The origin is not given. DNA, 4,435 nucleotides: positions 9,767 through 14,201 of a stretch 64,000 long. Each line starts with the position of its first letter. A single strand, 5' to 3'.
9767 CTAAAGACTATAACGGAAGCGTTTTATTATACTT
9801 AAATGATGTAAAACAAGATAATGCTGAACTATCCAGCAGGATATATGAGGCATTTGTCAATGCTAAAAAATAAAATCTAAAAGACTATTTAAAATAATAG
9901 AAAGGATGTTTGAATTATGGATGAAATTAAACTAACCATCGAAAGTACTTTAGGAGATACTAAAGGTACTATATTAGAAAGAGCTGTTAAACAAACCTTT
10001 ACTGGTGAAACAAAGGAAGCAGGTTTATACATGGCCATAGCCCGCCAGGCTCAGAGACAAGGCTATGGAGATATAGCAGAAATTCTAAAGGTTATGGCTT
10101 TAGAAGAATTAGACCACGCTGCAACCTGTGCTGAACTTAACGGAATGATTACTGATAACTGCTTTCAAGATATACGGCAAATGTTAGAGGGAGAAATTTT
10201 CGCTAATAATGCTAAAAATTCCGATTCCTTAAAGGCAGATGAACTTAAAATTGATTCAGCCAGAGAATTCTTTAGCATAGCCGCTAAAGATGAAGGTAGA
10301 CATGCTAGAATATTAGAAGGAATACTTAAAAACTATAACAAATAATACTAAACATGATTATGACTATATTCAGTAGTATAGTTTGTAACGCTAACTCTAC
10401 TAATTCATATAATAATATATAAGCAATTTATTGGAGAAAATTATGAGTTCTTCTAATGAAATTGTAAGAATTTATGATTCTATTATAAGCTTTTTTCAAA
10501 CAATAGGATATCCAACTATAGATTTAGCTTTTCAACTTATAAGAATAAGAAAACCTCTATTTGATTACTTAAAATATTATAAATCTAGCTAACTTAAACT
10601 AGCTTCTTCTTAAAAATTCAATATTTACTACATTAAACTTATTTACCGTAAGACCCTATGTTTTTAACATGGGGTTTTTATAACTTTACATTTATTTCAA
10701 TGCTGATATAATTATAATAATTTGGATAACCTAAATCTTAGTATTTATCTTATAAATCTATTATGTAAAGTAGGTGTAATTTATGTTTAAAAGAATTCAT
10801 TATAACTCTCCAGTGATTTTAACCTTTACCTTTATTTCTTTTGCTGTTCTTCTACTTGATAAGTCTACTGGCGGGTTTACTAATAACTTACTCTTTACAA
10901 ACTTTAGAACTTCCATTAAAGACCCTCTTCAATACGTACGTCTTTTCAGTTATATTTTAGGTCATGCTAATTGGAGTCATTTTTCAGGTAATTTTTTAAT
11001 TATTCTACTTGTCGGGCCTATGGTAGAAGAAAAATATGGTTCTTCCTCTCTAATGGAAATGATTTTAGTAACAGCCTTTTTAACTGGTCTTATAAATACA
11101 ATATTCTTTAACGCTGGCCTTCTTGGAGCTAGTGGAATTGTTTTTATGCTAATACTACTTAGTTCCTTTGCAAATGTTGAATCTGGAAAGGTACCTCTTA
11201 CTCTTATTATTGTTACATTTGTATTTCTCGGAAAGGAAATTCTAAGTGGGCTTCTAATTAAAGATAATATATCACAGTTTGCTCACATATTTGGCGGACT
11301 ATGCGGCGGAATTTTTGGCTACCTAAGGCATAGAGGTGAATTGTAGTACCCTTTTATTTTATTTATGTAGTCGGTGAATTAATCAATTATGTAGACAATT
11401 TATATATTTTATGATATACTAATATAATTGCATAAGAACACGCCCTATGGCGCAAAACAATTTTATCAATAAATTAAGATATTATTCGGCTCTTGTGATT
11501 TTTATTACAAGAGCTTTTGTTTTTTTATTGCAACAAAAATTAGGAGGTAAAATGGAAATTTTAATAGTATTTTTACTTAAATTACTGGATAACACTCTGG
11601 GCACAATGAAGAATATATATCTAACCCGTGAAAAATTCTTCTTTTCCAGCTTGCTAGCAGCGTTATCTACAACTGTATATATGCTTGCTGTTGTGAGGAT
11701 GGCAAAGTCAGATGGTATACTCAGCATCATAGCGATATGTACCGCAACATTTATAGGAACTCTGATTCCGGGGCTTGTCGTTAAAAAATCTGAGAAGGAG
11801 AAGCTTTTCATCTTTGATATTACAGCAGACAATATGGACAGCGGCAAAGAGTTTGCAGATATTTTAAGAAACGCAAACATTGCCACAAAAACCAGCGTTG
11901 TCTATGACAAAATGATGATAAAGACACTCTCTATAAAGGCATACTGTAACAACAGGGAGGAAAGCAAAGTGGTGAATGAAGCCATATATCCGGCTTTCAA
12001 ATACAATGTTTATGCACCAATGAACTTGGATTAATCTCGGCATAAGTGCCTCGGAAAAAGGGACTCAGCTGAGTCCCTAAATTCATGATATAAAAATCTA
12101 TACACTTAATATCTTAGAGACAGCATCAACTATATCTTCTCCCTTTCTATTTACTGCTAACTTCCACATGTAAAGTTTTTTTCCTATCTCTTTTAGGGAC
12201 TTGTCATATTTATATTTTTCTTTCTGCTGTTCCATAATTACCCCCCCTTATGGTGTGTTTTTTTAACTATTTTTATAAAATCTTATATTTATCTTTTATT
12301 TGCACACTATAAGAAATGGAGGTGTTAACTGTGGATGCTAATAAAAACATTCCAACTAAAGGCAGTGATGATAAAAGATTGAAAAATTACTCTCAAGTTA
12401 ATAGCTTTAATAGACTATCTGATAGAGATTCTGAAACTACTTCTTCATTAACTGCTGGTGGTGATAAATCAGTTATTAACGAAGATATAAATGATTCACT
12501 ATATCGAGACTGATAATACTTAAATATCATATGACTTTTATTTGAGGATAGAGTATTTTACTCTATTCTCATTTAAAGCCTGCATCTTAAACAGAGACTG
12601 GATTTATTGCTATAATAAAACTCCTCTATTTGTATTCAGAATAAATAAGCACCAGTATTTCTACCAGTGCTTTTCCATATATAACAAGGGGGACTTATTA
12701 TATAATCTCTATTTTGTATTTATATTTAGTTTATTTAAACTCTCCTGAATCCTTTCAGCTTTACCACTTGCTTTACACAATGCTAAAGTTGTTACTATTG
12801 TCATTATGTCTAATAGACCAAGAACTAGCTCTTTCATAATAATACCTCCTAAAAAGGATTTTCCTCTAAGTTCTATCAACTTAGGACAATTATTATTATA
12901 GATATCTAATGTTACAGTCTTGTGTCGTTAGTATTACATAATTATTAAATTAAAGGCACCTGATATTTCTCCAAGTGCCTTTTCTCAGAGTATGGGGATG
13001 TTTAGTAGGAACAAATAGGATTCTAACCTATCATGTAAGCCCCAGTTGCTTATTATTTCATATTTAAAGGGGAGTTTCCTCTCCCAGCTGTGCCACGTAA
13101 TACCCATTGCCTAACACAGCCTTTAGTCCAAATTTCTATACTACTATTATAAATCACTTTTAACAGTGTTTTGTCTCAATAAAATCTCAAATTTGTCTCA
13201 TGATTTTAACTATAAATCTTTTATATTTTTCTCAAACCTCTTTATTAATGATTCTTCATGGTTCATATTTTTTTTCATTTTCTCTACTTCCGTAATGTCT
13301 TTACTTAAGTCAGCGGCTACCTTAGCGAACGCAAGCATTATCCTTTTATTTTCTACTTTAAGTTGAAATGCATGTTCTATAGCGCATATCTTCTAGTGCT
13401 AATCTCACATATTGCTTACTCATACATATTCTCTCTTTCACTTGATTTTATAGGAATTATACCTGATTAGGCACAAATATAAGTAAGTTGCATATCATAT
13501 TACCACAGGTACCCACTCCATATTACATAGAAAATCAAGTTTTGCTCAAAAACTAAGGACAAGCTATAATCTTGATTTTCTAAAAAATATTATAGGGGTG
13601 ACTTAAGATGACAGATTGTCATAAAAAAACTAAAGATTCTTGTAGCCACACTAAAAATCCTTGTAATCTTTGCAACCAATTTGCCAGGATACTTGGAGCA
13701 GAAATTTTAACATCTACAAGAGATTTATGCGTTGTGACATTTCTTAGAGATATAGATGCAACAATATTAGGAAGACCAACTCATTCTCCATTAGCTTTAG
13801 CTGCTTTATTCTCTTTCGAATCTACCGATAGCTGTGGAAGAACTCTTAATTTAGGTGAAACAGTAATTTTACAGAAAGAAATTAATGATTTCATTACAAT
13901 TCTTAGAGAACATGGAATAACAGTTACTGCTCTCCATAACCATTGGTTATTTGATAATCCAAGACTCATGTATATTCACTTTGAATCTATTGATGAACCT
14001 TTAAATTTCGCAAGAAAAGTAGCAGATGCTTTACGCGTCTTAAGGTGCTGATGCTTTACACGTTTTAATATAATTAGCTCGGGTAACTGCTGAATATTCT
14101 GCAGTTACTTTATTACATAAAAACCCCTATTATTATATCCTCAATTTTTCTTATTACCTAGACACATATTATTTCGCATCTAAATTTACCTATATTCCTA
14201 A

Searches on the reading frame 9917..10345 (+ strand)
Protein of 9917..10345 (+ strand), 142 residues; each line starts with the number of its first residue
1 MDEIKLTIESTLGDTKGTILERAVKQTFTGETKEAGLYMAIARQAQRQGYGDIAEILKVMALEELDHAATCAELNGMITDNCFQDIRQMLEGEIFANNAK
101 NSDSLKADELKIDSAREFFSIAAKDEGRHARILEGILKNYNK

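Call 56: search_protein_families(library=pfam, proteins=[window:9917-10345:+], max_evalue=0.001)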
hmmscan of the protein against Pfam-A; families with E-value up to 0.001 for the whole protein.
window:9917-10345:+ (142 aa): 1 family
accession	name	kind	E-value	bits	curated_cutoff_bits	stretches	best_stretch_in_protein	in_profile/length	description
PF02915.23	Rubrerythrin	-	2.4e-12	47.8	22.8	1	25-135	4-135/137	Rubrerythrin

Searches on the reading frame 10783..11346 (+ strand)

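Call 56: search_protein_families(library=pfam, proteins=[window:10783-11346:+], max_evalue=0.001)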
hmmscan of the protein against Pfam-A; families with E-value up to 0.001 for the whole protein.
window:10783-11346:+ (187 aa): 1 family
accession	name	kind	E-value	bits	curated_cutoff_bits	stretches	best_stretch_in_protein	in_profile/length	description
PF01694.28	Rhomboid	-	4.6e-18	66.2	22.6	1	50-183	3-141/143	Rhomboid domain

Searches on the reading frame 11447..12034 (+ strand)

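Call 5: search_protein_families(library=pfam, proteins=[window:11447-12034:+], max_evalue=1)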
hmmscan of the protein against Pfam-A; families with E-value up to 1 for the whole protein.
window:11447-12034:+ (195 aa): 0 families

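Call 6: search_protein_families(library=ncbifam, proteins=[window:11447-12034:+], max_evalue=1)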
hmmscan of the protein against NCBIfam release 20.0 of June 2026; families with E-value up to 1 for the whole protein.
window:11447-12034:+ (195 aa): 2 families
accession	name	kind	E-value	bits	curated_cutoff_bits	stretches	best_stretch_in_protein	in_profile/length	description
NF003191.0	PRK04164.1-2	equivalog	0.00022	20.8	179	1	38-87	17-66/200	hypothetical protein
NF003194.0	PRK04164.1-5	equivalog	0.0018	17.7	160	1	37-153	6-120/178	hypothetical protein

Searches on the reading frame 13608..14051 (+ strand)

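Call 5: search_protein_families(library=pfam, proteins=[window:13608-14051:+], max_evalue=1)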
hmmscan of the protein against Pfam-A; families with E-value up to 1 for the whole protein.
window:13608-14051:+ (147 aa): 1 family
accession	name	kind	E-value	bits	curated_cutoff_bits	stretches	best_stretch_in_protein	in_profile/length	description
PF07485.16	DUF1529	-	1.6e-37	128.4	25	1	24-143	2-120/121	Domain of Unknown Function (DUF1259)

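Call 6: search_protein_families(library=ncbifam, proteins=[window:13608-14051:+], max_evalue=1)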
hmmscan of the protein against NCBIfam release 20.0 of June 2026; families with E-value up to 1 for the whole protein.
window:13608-14051:+ (147 aa): 0 families
